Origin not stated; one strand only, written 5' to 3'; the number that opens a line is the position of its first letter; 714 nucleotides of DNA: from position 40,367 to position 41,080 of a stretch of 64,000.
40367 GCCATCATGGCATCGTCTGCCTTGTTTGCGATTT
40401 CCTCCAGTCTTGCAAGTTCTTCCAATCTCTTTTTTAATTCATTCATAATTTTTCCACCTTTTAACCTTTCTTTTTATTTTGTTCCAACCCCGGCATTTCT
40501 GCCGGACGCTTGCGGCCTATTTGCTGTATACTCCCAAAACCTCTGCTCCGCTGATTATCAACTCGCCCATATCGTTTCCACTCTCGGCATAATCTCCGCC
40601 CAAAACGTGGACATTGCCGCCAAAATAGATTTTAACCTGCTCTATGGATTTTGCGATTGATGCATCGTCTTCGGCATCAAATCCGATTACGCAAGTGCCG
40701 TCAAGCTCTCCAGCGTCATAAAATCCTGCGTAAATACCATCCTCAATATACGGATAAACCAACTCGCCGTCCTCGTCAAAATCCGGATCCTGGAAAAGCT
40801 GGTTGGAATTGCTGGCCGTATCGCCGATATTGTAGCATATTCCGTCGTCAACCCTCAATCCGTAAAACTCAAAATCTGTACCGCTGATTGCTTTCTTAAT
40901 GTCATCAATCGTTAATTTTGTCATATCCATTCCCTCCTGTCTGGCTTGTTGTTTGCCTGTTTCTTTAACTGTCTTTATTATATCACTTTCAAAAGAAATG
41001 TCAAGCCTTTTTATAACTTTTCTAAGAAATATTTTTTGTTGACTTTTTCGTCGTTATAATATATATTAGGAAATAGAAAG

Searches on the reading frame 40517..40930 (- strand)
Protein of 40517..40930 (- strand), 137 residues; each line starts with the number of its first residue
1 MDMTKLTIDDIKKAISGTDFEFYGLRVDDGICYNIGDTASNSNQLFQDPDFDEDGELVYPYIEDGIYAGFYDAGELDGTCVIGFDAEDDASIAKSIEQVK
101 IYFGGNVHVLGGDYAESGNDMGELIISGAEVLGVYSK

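Call 6: search_protein_families(library=pfam, proteins=[window:40517-40930:-], max_evalue=0.1)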
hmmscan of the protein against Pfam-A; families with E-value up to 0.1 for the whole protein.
window:40517-40930:- (137 aa): 0 families

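Call 7: search_protein_families(library=phrogs, proteins=[window:40517-40930:-], max_evalue=0.01)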
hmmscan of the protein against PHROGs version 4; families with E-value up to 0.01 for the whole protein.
window:40517-40930:- (137 aa): 1 family
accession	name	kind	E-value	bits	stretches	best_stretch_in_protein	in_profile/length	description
phrog_18666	-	unknown function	0.0017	19.6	0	19-135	19-128/130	-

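Call 27: find_encoding_contigs(protein=window:40517-40930:-, flank=10000, max_places=10)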
Protein window:40517-40930:- (137 aa): no gene with exactly this product is on record in the collection.

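Call 28: find_encoding_contigs(protein=window:40517-40924:-, flank=10000, max_places=10)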
Protein window:40517-40924:- (135 aa): 13 contigs read that carry it; 3 places shown.
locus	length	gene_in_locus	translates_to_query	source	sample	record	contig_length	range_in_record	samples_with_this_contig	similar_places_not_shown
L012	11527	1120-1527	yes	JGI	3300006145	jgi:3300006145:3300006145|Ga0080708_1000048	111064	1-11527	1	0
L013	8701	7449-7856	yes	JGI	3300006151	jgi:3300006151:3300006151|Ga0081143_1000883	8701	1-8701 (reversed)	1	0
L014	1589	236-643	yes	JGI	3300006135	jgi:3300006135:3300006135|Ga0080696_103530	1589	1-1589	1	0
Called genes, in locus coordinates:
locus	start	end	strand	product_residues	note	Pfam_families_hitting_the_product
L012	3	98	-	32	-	?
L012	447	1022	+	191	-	-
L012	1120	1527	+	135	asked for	-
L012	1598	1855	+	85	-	-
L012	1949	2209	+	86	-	-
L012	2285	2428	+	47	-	-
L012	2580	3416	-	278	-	PF08346:AntA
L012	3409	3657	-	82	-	-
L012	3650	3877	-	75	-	-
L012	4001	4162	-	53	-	-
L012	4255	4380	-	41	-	-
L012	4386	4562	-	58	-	-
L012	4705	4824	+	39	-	-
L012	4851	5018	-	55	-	-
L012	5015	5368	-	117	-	-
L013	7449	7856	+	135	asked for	-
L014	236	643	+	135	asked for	-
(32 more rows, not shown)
